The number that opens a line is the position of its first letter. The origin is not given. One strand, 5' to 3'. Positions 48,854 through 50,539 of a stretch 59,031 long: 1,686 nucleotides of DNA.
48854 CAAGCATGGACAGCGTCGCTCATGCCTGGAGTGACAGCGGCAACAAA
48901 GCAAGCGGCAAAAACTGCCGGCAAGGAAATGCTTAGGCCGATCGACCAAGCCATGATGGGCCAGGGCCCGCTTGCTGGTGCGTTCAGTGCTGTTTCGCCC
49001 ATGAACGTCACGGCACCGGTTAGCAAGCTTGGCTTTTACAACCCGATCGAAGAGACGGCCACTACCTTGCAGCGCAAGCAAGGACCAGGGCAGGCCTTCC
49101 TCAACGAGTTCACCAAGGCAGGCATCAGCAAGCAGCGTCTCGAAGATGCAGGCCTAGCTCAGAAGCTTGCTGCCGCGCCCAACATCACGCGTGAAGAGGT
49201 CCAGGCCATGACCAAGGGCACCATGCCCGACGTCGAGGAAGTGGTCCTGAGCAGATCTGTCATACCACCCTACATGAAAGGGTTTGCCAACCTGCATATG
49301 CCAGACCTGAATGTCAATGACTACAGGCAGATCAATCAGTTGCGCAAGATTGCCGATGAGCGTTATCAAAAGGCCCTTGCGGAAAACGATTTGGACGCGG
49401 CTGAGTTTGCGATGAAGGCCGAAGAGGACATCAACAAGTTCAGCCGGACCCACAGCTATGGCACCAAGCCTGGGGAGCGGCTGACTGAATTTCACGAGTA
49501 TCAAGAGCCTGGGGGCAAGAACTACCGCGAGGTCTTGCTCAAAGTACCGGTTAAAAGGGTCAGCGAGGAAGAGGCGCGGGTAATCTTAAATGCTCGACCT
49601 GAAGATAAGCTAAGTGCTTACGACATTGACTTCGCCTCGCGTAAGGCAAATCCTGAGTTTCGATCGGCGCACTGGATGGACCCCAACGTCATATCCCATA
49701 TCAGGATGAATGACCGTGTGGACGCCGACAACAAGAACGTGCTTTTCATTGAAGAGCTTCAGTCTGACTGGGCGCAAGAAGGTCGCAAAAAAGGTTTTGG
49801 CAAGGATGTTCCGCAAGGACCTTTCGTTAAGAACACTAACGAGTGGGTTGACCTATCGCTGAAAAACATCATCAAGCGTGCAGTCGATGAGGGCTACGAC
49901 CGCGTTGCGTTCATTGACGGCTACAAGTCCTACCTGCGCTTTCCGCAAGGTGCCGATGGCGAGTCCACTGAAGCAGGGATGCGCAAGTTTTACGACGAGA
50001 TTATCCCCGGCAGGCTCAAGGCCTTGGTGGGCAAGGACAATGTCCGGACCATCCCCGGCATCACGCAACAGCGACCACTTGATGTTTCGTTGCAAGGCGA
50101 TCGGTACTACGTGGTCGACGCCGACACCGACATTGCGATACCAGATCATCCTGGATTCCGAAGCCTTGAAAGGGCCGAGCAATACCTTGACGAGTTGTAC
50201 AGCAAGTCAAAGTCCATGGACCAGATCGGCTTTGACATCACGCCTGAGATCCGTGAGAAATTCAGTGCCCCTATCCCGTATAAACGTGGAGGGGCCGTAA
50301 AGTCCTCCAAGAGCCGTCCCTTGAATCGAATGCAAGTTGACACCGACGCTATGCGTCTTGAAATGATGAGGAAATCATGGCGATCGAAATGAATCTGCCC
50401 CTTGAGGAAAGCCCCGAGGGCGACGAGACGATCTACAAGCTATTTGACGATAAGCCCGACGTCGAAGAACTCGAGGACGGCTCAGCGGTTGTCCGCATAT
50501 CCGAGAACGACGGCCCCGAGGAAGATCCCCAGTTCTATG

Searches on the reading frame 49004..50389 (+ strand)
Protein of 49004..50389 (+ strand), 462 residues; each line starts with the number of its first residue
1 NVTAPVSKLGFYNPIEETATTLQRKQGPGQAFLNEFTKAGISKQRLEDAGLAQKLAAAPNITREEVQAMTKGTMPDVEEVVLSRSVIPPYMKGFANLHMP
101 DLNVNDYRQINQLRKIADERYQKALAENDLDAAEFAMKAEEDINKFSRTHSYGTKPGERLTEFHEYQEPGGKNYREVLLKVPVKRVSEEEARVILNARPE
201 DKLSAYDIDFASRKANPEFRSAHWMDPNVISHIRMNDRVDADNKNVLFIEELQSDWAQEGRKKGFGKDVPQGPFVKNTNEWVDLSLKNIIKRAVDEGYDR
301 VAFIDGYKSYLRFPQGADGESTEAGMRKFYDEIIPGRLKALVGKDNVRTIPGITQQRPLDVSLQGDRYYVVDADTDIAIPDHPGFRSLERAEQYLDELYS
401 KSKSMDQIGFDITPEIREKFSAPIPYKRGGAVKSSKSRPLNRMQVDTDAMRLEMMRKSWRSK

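Call 14: find_homologous_proteins(query=window:49004-50389:+, max_evalue=0.001)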
Query window:49004-50389:+ (462 aa): 126 proteins with E <= 0.001 among 6418 candidates; the best 120 are listed.
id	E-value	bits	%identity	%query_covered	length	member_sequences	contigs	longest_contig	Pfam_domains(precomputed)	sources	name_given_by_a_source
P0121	1.0e-222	758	81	79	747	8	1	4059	-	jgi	jgi:hypothetical protein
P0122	3.5e-154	532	62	71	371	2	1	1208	-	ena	-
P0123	1.3e-151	524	62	69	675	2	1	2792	-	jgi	jgi:hypothetical protein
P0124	6.8e-121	423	55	68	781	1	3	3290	-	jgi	jgi:hypothetical protein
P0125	1.3e-104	369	96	36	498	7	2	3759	-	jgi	jgi:hypothetical protein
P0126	4.8e-103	364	43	64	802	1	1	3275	-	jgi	jgi:hypothetical protein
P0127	2.3e-102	361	46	58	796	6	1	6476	-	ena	-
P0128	9.5e-95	336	41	68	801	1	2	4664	-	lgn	-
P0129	1.2e-77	280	38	68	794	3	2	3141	-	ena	-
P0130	1.0e-71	260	45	61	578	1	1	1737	-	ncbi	ncbi:MAG: hypothetical protein ACO3X1_14705, partial [Burkholderiaceae bacterium]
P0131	3.9e-61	226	85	28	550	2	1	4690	PF13673.14,PF13508.14,PF00583.32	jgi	jgi:predicted GNAT family N-acyltransferase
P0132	2.3e-60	223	35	55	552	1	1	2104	-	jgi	jgi:hypothetical protein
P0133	8.8e-58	215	35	78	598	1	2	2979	-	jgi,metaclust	metaclust:\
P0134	4.2e-56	209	34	64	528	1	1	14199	-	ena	-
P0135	1.7e-55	207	40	60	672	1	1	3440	-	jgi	jgi:hypothetical protein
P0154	1.7e-37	148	27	94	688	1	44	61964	PF18823.7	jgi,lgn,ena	-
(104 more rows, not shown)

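Call 35: predict_structure(alignment_id=A2)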
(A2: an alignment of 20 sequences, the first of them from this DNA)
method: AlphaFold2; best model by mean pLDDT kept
length: 462 residues; sequences in the alignment: 20
mean_pLDDT: 81.1   pTM: 0.72
mean pLDDT of the five models: 81.1, 79.7, 78.7, 77.6, 77.0
residues with pLDDT >= 90: 176; 70-90: 196; 50-70: 53; < 50: 37
segments of 3 or more residues with pLDDT < 50: 153-156, 429-455, 457-462
pLDDT, mean of each block of 10 residues (from residue 1): 83 91 96 96 85 93 94 79 71 89 79 93 95 91 77 54 70 85 85 94 89 87 85 91 91 91 84 82 93 93 88 62 85 93 88 63 86 70 87 77 75 94 70 28 39 46 43
secondary structure, 60 per line:
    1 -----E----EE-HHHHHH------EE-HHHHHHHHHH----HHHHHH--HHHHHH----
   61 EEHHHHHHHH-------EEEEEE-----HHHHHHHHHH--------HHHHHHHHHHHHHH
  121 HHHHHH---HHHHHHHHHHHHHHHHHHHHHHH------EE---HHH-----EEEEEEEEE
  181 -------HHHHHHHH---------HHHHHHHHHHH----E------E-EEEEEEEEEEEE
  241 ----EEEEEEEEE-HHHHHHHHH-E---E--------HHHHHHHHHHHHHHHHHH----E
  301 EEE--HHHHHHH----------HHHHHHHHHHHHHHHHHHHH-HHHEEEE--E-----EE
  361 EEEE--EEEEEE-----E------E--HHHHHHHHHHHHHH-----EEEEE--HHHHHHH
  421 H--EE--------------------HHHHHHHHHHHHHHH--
elements in order: H14-19 H29-38 H43-48 H51-56 H63-70 E78-83 H89-98 H107-126 H130-152 E172-180 H188-195 H205-215 E229-240 E245-253 H255-263 H278-295 E300-303 H306-312 H323-342 E347-350 E359-364 E367-372 H388-401 E407-411 H414-421 H446-460

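Call 37: search_solved_structures(query=A2, max_evalue=10, show_alignments=2)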
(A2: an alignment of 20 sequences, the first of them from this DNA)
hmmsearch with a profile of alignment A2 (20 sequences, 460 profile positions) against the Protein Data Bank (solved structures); distinct sequences matched with E-value up to 10: 1.
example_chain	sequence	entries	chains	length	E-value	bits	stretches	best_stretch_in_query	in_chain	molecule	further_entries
3cgx_A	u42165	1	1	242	0.8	12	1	308-326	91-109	Putative nucleotide-diphospho-sugar transferase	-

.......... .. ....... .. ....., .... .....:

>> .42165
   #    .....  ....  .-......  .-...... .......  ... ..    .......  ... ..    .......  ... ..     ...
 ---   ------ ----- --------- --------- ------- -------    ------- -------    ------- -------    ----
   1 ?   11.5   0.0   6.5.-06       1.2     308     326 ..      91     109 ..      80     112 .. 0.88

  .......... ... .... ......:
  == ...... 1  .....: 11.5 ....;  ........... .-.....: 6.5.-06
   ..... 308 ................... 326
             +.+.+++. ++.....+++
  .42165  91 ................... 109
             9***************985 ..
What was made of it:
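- On GNAT superfamily (C-module): A profile search of PDB sequences found nothing relevant (call 37).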

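Call 41: fold_search(model_id=the predicted structure, library=pdb)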
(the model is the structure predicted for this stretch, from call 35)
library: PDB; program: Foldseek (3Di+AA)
matches with E <= 10: 522; with E <= 0.001: 0
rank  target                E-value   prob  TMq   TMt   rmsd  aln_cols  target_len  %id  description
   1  2b4b_B                4.0e-03  0.98  0.15  0.36  12.9       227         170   10  SSAT+COA+BE-3-3-3, K26R mutant (released 2006-01-17)
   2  2fxf_B                1.0e-02  0.87  0.15  0.36  14.7       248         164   12  Human spermidine/spermine N1-acetyltransferase (released 2006-02-14)
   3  2f5i_A                1.1e-02  0.93  0.15  0.37  14.4       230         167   10  X-ray structure of spermidine/spermine N1-acetyltransferase (SAT) from Homo sapiens (released 2005-12-06)
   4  3bj8_B                1.1e-02  0.89  0.15  0.37  13.2       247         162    8  Spermine/spermidine N1-acetyltransferase from mouse: Crystal structure of a ternary complex reveals solvent-mediated s (released 2008-09-16)
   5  2b4d_A                1.1e-02  0.87  0.16  0.35  13.3       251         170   11  SSAT+COA+SP- SP disordered (released 2006-01-17)
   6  4u9w_A                1.2e-02  0.72  0.13  0.27  18.2       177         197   10  Crystal Structure of NatD bound to H4/H2A peptide and CoA (released 2015-01-28)
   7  3bj8_A                1.4e-02  0.93  0.15  0.37  12.9       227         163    7  Spermine/spermidine N1-acetyltransferase from mouse: Crystal structure of a ternary complex reveals solvent-mediated s (released 2008-09-16)
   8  9obo_C                1.4e-02  0.41  0.12  0.08  22.8       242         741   11  Crystal structure of Mycobacterium tuberculosis isocitrate lyase 2 fixed in the apo form with disulfide bonds (released 2026-03-18)
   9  2f5i_B                1.6e-02  0.89  0.14  0.34  12.0       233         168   11  X-ray structure of spermidine/spermine N1-acetyltransferase (SAT) from Homo sapiens (released 2005-12-06)
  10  3n7z_D                1.6e-02  0.87  0.12  0.14  14.3       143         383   10  Crystal structure of acetyltransferase from Bacillus anthracis (released 2010-06-16)
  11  3n7z_A                2.0e-02  0.66  0.11  0.13  14.3       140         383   10  Crystal structure of acetyltransferase from Bacillus anthracis (released 2010-06-16)
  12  3bj8_C                2.1e-02  0.77  0.14  0.36  13.6       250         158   10  Spermine/spermidine N1-acetyltransferase from mouse: Crystal structure of a ternary complex reveals solvent-mediated s (released 2008-09-16)
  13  3bj7_B                2.4e-02  0.82  0.15  0.38  13.1       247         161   10  Spermine/spermidine N1-acetyltransferase from mouse: Crystal structure of a ternary complex reveals solvent-mediated s (released 2008-09-16)
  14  2g3t_A                2.4e-02  0.80  0.15  0.36  14.5       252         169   11  Crystal structure of human spermidine/spermine N1-acetyltransferase (hSSAT) (released 2006-03-07)
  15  3n7z_C                2.5e-02  0.69  0.12  0.14  14.2       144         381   10  Crystal structure of acetyltransferase from Bacillus anthracis (released 2010-06-16)
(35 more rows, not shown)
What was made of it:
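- On GNAT superfamily (C-module): The top Foldseek PDB hits are all GNAT-fold, but the best is E 4e-3 with TM 0.36-0.38 (call 41).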

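Call 42: search_protein_families(library=pfam, alignment_id=A2, max_evalue=0.1)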
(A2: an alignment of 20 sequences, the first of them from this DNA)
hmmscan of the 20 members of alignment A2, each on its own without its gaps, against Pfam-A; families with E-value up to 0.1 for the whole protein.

A. member 1, seq(462 aa): 0 families

B. families by the number of members that match (of 20 scanned): 10 families
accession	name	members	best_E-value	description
PF01346.23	FKBP_N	2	0.0042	Domain amino terminal to FKBP-type peptidyl-prolyl isomerase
PF04830.18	DUF637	1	0.015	Possible hemagglutinin (DUF637)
PF24740.1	DUF7691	1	0.032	Domain of unknown function (DUF7691)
PF15541.11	Ntox4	1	0.034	Bacterial toxin 4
PF17045.10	CEP63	1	0.034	Centrosomal protein of 63 kDa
PF14703.12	PHM7_cyt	1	0.053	Cytosolic domain of 10TM putative phosphate transporter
PF01374.23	Glyco_hydro_46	1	0.063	Glycosyl hydrolase family 46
PF11464.13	Rbsn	1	0.073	Rabenosyn Rab binding domain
PF22802.1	RsiG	1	0.073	RsiG-like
PF02465.23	FliD_N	1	0.097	Flagellar hook-associated protein 2 N-terminus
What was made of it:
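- On GNAT superfamily (C-module): No Pfam GNAT hit in 20 members at E<=0.1 (call 42).
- Closest known: GNAT acyltransferases. Different: No Pfam GNAT model hits any of 20 members (call 42).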

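Call 52: find_encoding_contigs(protein=P0154, flank=8000, max_places=2)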
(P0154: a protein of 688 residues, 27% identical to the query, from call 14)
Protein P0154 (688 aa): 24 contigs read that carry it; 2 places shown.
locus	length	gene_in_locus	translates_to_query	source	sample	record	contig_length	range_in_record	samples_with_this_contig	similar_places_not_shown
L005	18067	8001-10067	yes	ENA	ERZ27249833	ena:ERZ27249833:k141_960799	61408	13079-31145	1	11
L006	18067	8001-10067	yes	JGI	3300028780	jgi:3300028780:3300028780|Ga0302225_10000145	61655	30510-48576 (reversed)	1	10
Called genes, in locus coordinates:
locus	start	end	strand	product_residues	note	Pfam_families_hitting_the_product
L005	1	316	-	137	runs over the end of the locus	PF07750:GcrA (faint)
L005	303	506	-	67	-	-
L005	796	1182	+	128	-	-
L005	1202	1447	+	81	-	-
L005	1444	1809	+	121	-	-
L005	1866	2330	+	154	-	-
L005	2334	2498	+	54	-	-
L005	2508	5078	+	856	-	-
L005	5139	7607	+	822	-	PF23899:SU10_portal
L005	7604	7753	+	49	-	-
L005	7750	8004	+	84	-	-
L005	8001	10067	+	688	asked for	PF18823:InPase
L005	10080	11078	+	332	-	-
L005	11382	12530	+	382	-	-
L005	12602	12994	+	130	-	PF00166:Cpn10 (weak)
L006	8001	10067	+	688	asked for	PF18823:InPase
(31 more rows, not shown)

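Call 56: fold_search(model_id=the predicted structure, library=viral)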
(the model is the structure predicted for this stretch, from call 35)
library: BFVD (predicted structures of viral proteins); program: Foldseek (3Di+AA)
matches with E <= 10: 547; with E <= 0.001: 26
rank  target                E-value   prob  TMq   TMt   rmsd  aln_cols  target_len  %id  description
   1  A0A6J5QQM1            4.4e-22  1.00  0.58  0.32  19.0       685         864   17  Uncharacterized protein [uncultured Caudovirales phage]
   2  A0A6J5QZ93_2          5.8e-22  1.00  0.55  0.23  15.4       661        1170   19  Uncharacterized protein [uncultured Caudovirales phage]
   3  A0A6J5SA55            2.5e-18  1.00  0.54  0.23   9.4       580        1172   20  Gene product 88 domain-containing protein [uncultured Caudovirales phage]
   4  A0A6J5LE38            1.0e-17  1.00  0.51  0.32   9.2       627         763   18  Uncharacterized protein [uncultured Caudovirales phage]
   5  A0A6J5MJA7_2          6.1e-17  1.00  0.50  0.21  16.6       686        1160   16  EF-hand domain-containing protein [uncultured Caudovirales phage]
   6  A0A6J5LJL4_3          3.4e-15  1.00  0.43  0.16  14.2       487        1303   20  LT_GEWL domain containing protein [uncultured Caudovirales phage]
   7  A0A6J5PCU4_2          5.6e-13  1.00  0.48  0.18  14.2       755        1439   13  Uncharacterized protein (Fragment) [uncultured Caudovirales phage]
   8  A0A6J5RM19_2          8.7e-13  1.00  0.32  0.15  12.9       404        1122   21  Gene product 88 domain-containing protein [uncultured Caudovirales phage]
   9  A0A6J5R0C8            2.8e-12  1.00  0.46  0.21  18.0       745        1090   11  Uncharacterized protein [uncultured Caudovirales phage]
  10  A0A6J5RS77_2          4.6e-12  1.00  0.30  0.13  20.7       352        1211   19  Uncharacterized protein [uncultured Caudovirales phage]
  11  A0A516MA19            3.3e-11  1.00  0.32  0.17  28.2       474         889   17  (no name in the UniProt tables at hand)
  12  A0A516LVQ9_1          6.5e-11  1.00  0.32  0.16  14.8       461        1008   16  (no name in the UniProt tables at hand)
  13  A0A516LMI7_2          9.1e-11  1.00  0.22  0.08  24.8       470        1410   16  (no name in the UniProt tables at hand)
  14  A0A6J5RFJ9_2          1.8e-10  1.00  0.31  0.12  13.5       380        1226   19  Large polyvalent protein associated domain-containing protein [uncultured Caudovirales phage]
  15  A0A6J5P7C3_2          2.7e-10  1.00  0.30  0.13  25.5       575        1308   17  Uncharacterized protein [uncultured Caudovirales phage]
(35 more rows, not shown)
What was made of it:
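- On GNAT superfamily (C-module): GNATs recur in the viral library at E 0.015-0.08 (call 56).
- Closest known: GNAT acyltransferases. Same: GNATs are again the first non-family matches in the viral library (calls 41, 56).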

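Call 72: search_protein_representatives(alignment_id=A2)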
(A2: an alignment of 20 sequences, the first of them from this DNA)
Query: 20 sequences, 460 profile positions. Proteins with E-value up to 0.001 (for the whole library): 14747; up to 1e-10: 12671; up to 1e-30: 9372. The best 150 are listed.
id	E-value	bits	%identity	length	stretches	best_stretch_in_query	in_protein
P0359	9.1e-286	964.6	-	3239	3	5-451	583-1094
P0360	1.8e-206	703.2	-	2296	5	128-457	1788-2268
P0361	1.0e-190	651.3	-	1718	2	35-451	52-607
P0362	3.3e-190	649.6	-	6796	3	28-452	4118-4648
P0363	1.2e-189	647.7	-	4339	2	10-452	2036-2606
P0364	1.8e-177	607.6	-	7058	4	33-330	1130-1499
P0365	3.3e-177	606.7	-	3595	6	25-444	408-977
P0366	6.0e-176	602.6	-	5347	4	3-446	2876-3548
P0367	7.2e-176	602.3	-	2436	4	9-448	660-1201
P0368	1.7e-175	601.1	-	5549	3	11-445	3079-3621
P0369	3.3e-175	600.2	-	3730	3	11-450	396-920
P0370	7.6e-175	599.0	-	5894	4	11-447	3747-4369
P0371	6.6e-171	586.0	-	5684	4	11-447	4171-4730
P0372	6.6e-171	586.0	-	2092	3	5-458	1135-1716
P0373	1.2e-169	581.8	-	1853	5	125-458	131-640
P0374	6.4e-168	576.1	-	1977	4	7-242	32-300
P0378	9.6e-166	568.9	-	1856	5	6-451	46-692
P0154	8.9e-130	450.4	-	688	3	288-459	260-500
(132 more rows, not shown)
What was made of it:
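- Checked: Block 2: it is the most conserved part of a domain found in 14,747 representative clusters at E<=1e-3 (call 72).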

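Call 73: search_protein_families(library=pfam, proteins=[P0361, P0373, P0374, P0360, P0378], max_evalue=0.0001)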
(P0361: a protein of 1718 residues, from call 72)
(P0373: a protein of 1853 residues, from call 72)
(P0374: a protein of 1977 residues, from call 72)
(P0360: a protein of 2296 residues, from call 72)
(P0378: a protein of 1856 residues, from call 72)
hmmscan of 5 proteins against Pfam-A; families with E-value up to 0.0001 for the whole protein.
P0361 (1718 aa): 1 family
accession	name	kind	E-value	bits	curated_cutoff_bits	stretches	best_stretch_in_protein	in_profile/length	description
PF18760.7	ART-PolyVal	-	1.2e-52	178.8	31.2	2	1556-1681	1-140/140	ADP-Ribosyltransferase in polyvalent proteins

P0373 (1853 aa): 2 families
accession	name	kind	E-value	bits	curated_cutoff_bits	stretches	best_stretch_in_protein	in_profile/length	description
PF18823.6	InPase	-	1.3e-43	148.6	26.8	1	1696-1827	1-135/135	Inorganic Pyrophosphatase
PF17338.8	GP88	-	3e-17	63.7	24.4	1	1283-1544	6-220/230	Gene product 88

P0374 (1977 aa): 2 families
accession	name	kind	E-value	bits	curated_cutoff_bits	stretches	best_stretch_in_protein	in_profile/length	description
PF04002.20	RadC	-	2.5e-11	44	22.1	1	708-809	21-116/121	RadC-like JAB domain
PF18760.7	ART-PolyVal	-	3.1e-07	31.7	31.2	1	1005-1143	1-140/140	ADP-Ribosyltransferase in polyvalent proteins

P0360 (2296 aa): 1 family
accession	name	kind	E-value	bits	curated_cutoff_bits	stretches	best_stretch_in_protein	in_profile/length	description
PF18760.7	ART-PolyVal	-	3.2e-16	60.8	31.2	2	762-869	1-133/140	ADP-Ribosyltransferase in polyvalent proteins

P0378 (1856 aa): 0 families
